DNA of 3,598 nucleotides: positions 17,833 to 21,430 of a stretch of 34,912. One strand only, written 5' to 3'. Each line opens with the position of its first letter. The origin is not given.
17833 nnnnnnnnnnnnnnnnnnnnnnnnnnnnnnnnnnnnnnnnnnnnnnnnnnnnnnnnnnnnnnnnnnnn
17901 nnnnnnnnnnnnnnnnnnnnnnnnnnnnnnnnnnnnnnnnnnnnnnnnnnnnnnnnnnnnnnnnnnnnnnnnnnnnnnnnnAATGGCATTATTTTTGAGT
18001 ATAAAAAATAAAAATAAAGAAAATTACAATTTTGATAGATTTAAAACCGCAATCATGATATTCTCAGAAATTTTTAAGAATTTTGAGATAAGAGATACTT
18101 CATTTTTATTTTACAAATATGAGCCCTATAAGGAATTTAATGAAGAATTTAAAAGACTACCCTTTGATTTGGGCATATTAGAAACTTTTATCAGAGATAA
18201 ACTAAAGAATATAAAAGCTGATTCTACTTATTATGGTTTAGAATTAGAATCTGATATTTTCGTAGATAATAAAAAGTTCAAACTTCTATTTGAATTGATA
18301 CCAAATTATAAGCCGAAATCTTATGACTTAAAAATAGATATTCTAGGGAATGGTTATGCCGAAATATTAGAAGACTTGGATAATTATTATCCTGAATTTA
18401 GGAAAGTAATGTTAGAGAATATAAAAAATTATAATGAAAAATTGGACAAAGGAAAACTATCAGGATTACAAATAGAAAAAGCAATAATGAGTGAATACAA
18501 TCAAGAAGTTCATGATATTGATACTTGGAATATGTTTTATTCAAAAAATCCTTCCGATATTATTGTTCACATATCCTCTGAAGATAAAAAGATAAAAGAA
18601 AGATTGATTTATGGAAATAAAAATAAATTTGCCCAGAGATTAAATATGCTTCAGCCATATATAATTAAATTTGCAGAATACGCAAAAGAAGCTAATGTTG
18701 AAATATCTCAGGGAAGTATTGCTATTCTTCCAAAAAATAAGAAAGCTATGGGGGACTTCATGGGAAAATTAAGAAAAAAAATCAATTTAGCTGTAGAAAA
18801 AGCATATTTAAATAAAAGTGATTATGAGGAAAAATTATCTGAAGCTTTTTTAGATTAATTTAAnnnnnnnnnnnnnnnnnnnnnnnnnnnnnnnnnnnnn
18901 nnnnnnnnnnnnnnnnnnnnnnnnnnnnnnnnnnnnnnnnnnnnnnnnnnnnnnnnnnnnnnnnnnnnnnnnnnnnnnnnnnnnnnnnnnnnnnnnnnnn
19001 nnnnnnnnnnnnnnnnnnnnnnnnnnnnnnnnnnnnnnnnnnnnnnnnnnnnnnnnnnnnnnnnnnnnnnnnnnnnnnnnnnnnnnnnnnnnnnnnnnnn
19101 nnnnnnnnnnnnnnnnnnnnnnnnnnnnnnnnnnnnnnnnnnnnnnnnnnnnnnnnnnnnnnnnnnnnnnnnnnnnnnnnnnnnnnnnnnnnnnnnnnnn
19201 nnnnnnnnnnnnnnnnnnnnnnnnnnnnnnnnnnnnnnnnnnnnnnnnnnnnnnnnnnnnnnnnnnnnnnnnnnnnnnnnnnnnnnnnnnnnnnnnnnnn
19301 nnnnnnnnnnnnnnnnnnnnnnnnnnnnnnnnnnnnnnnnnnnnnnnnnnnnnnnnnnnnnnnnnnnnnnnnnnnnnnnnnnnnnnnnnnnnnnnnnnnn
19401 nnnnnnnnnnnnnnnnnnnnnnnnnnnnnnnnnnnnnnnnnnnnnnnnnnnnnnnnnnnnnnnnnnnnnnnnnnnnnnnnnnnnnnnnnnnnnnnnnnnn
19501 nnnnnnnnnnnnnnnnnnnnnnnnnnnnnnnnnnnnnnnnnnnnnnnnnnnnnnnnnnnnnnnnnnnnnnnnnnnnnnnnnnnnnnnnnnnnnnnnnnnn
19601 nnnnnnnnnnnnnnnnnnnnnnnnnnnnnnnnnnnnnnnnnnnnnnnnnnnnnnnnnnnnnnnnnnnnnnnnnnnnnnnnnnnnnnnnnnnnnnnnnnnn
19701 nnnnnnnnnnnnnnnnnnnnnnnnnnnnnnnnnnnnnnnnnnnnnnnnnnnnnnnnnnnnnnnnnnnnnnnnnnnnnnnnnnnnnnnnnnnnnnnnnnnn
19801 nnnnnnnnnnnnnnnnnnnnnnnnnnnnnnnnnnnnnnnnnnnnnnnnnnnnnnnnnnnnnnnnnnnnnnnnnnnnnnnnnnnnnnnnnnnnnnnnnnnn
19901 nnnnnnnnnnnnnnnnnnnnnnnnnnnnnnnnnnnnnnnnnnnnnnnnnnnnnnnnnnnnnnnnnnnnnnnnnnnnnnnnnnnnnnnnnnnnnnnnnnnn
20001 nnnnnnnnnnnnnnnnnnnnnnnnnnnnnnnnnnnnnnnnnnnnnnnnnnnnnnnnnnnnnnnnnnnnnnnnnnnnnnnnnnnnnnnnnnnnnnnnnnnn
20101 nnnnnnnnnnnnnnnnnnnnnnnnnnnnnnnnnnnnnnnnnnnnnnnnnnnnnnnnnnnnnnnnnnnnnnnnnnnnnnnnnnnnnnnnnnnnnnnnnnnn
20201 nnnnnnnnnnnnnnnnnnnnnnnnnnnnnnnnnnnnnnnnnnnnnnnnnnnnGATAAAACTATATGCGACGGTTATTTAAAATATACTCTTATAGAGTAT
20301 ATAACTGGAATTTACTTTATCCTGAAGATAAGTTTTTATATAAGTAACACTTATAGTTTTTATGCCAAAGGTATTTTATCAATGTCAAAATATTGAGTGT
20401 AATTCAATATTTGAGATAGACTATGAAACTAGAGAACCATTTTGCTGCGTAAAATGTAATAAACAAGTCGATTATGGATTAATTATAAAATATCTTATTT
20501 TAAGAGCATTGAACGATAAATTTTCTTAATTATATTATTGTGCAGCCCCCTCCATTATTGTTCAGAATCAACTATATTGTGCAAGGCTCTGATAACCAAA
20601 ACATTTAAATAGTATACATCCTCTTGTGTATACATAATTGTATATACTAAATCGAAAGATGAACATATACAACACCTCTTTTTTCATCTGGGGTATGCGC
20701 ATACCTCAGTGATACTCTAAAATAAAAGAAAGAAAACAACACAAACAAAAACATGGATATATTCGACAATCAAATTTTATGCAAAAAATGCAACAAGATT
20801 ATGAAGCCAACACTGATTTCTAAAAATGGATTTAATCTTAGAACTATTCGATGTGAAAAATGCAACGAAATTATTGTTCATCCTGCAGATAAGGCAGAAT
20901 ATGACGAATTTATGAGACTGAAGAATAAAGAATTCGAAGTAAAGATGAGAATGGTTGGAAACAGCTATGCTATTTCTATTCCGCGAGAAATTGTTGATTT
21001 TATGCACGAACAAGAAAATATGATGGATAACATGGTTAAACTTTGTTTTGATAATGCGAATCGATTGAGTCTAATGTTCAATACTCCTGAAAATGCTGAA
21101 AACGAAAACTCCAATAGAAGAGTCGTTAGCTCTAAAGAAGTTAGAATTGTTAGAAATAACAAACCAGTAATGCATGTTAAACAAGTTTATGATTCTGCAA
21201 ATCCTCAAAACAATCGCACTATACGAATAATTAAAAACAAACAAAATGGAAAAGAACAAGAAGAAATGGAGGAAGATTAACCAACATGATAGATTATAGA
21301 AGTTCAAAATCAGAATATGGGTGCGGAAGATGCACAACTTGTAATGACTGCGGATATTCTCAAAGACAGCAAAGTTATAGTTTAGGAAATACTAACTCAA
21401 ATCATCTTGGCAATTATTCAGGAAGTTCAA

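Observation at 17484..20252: Three-gene module of two unknown proteins converging on a Cas4-like Fe-S nuclease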

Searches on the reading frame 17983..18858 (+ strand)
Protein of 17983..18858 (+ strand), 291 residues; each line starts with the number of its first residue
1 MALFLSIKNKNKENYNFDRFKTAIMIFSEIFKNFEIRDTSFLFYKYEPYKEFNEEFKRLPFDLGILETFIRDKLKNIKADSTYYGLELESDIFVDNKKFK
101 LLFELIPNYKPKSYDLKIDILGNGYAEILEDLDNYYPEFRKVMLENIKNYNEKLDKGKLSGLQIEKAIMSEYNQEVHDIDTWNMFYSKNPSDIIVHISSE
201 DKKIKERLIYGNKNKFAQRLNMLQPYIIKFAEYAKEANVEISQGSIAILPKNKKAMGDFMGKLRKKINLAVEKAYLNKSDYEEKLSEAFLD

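Call 5: search_protein_families(library=pfam, proteins=[window:17983-18858:+], max_evalue=0.1)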
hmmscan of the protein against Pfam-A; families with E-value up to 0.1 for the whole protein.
window:17983-18858:+ (291 aa): 1 family
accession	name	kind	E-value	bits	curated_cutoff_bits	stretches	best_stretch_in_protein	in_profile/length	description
PF18908.5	DUF5663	-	0.02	15.9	23.7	1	104-151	36-81/84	Protein of unknown function (DUF5663)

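Call 6: search_protein_families(library=padloc, proteins=[window:17983-18858:+], max_evalue=0.1)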
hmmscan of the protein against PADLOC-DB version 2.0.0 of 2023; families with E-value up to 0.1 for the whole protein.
window:17983-18858:+ (291 aa): 0 families

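Call 7: search_protein_families(library=phrogs, proteins=[window:17983-18858:+], max_evalue=0.1)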
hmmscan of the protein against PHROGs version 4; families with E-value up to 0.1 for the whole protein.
window:17983-18858:+ (291 aa): 0 families

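Call 8: search_protein_families(library=ncbifam, proteins=[window:17983-18858:+], max_evalue=0.1)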
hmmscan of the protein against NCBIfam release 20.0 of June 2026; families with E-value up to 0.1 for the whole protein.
window:17983-18858:+ (291 aa): 1 family
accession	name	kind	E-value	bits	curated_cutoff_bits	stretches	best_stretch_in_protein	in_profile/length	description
NF038116.1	Sden1266_dom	domain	0.0043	17.2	53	1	96-146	69-120/124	choice-of-anchor H family protein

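Call 18: find_homologous_proteins(query=window:17983-18858:+, max_evalue=0.01)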
Query window:17983-18858:+ (291 aa): 1 proteins with E <= 0.01 among 1110 candidates.
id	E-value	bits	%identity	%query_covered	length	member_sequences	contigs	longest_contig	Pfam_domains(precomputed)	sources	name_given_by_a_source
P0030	2.8e-167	573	100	92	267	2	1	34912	-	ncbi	ncbi:MAG: hypothetical protein AABX17_03910 [Nanoarchaeota archaeon]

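Call 62: search_dna_similar(query=window:17983-18858:+, collection=plasmids, mode=protein, max_evalue=0.001, max_rows=10)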
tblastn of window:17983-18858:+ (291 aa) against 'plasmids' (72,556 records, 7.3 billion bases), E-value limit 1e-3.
No match.

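Call 63: search_dna_similar(query=window:17983-18858:+, collection=phages, mode=protein, max_evalue=0.001, max_rows=10)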
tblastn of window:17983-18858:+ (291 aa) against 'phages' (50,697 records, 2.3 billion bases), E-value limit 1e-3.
No match.

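Call 73: search_solved_structures(query=A4, max_evalue=10, show_alignments=2)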
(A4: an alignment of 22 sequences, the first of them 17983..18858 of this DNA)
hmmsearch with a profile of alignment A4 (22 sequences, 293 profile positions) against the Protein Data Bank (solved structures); distinct sequences matched with E-value up to 10: 19.
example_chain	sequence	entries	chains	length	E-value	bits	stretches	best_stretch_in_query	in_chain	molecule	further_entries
2zdi_A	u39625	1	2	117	0.039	16.5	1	207-292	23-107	Prefoldin subunit beta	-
7bqc_A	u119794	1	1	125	0.17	14.3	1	246-291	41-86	NF4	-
7e14_A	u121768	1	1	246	0.24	13.9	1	14-47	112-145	Gs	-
8jln_A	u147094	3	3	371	0.35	13.4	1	13-47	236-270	mGs | Gs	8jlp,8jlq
8z9o_C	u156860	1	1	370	0.38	13.2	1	13-47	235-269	Isoform Gnas-2 of Guanine nucleotide-binding protein G(s) subunit alpha isoforms short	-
9lyb_A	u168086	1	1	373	0.38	13.2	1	13-47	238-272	Isoform Gnas-2 of Guanine nucleotide-binding protein G(s) subunit alpha isoforms short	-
7f53_A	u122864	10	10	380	0.39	13.2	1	13-47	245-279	Isoform Gnas-2 of Guanine nucleotide-binding protein G(s) subunit alpha isoforms short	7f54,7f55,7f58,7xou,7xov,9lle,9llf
7y35_A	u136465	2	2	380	0.39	13.2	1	13-47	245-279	Isoform Gnas-2 of Guanine nucleotide-binding protein G(s) subunit alpha isoforms short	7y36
8gd9_A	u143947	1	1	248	0.42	13.1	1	13-47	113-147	Guanine nucleotide-binding protein G(s) subunit alpha isoforms short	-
9wey_A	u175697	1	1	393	0.42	13.1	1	13-47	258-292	Guanine nucleotide-binding protein G(s) subunit alpha isoforms short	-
7fim_A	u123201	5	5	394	0.43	13.1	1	13-47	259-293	Guanine nucleotide-binding protein G(s) subunit alpha isoforms short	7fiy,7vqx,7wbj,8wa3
6vn7_A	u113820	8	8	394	0.43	13.1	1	13-47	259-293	Guanine nucleotide-binding protein G(s) subunit alpha isoforms short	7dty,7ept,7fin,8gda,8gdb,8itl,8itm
25nv_A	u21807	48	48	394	0.43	13.1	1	13-47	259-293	Guanine nucleotide-binding protein G(s) subunit alpha isoforms short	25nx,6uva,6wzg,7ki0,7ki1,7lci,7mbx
24tb_A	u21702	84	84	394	0.43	13.1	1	13-47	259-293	Guanine nucleotide-binding protein G(s) subunit alpha isoforms short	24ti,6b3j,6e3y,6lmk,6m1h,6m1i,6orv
8w8q_A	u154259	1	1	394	0.43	13.1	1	13-47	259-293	Guanine nucleotide-binding protein G(s) subunit alpha isoforms short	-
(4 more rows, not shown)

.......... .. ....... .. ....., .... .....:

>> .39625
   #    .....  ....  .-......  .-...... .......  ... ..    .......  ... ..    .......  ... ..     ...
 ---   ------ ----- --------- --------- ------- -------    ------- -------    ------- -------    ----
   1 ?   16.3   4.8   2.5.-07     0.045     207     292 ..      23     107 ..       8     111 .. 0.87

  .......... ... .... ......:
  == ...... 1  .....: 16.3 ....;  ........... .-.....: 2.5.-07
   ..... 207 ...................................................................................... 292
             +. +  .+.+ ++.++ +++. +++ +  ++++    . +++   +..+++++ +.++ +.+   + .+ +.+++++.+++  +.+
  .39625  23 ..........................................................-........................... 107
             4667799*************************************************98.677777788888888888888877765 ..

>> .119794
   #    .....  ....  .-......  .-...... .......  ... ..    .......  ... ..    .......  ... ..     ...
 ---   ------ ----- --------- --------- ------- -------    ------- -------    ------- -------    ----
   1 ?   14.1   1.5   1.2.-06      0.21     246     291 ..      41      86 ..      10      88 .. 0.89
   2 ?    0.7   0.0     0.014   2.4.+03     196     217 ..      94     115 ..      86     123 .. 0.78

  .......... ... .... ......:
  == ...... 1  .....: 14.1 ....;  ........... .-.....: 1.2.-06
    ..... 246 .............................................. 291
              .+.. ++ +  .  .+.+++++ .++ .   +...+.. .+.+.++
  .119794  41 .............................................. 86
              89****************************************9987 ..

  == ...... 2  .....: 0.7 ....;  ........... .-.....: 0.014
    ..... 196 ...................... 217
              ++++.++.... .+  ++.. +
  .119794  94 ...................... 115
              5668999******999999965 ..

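Call 86: search_protein_families(library=pfam, alignment_id=A4, max_evalue=1)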
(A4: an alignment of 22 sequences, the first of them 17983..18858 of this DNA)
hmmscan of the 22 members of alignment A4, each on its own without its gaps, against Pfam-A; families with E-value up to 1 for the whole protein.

A. member 1, window:17983-18858:+ (291 aa): 1 family
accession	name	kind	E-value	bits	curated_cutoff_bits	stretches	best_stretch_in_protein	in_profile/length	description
PF18908.5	DUF5663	-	0.02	15.9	23.7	1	104-151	36-81/84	Protein of unknown function (DUF5663)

B. families by the number of members that match (of 22 scanned): 13 families
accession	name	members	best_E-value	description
PF06052.18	3-HAO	1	0.0032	3-hydroxyanthranilic acid dioxygenase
PF03415.19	Peptidase_C11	1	0.013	Clostripain family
PF18908.5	DUF5663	1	0.02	Protein of unknown function (DUF5663)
PF07464.16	ApoLp-III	1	0.03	Apolipophorin-III precursor (apoLp-III)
PF08418.15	Pol_alpha_B_N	1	0.049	DNA polymerase alpha subunit B N-terminal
PF10302.15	Dsc3_N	1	0.063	DSC E3 ubiquitin ligase complex subunit 3, ubiquitin-like domain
PF22743.2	PspAA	1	0.085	PspA-Associated protein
PF04824.21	Rad21_Rec8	1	0.085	Conserved region of Rad21 / Rec8 like protein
PF10780.14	MRP_L53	1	0.11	39S ribosomal protein L53/MRP-L53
PF16418.11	CNOT1_HEAT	1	0.14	CCR4-NOT transcription complex subunit 1 HEAT repeat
PF12939.12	DUF3837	1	0.14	Domain of unknown function (DUF3837)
PF22975.2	EPS8_2nd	1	0.17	EPS8 spectrin-like domain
PF16136.10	NLS_NINJA_AFP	1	0.68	Putative nuclear localisation signal in Ninja/AFP proteins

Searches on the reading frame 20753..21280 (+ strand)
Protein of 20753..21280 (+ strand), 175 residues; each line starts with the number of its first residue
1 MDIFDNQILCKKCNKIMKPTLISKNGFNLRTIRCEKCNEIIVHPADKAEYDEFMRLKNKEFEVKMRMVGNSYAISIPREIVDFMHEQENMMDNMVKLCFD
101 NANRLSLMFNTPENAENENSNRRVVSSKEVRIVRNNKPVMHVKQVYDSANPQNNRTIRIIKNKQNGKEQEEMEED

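Call 5: search_protein_families(library=pfam, proteins=[window:20753-21280:+], max_evalue=0.1)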
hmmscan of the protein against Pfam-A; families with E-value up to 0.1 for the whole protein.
window:20753-21280:+ (175 aa): 5 families
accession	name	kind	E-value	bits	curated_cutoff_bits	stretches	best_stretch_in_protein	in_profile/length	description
PF04014.23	MazE_antitoxin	-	0.0029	18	24.7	1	66-82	2-18/48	Antidote-toxin recognition MazE, bacterial antitoxin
PF24292.1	DUF7479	-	0.018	15.6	27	1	7-43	2-42/60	Domain of unknown function (DUF7479)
PF24749.2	DUF7695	-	0.018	15.2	25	0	3-17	2-16/58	Domain of unknown function (DUF7695)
PF24868.1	YABBY_N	-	0.067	13.2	28.6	0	9-41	10-42/60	YABBY, N-terminal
PF00130.28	C1_1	-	0.096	13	26.5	0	6-40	10-37/53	Phorbol esters/diacylglycerol binding domain (C1 domain)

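Call 6: search_protein_families(library=padloc, proteins=[window:20753-21280:+], max_evalue=0.1)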
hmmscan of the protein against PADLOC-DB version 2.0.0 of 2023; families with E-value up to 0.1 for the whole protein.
window:20753-21280:+ (175 aa): 0 families

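Call 7: search_protein_families(library=phrogs, proteins=[window:20753-21280:+], max_evalue=0.1)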
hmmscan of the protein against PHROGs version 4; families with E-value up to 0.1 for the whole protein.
window:20753-21280:+ (175 aa): 3 families
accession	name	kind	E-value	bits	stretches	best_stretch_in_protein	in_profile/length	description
phrog_4324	-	unknown function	0.0062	17.8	1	62-89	3-30/89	-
phrog_13819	-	DNA, RNA and nucleotide metabolism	0.023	15.7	1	7-42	3-34/62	gpCom control of modification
phrog_24054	-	unknown function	0.041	15.5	0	6-28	29-51/93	-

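Call 8: search_protein_families(library=ncbifam, proteins=[window:20753-21280:+], max_evalue=0.1)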
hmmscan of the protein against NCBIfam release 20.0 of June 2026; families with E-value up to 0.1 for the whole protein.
window:20753-21280:+ (175 aa): 5 families
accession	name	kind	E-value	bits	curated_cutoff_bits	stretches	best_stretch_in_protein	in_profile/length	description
TIGR02609.1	doc_partner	hypoth_equivalog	0.00068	20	55.9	1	64-85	2-23/74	putative addiction module antidote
TIGR02098.1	MJ0042_CXXC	domain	0.021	14.5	20.9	0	24-43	18-37/38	MJ0042-type zinc finger domain-containing protein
TIGR01380.1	glut_syn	equivalog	0.023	13.7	299.05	1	6-63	123-179/312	glutathione synthase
TIGR04104.1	cxxc_20_cxxc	subfamily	0.032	14.6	45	1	10-39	3-33/93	TIGR04104 family putative zinc finger protein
NF045645.1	DVU_1557_fam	equivalog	0.08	13.1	60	0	7-43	2-42/60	DVU_1557 family redox protein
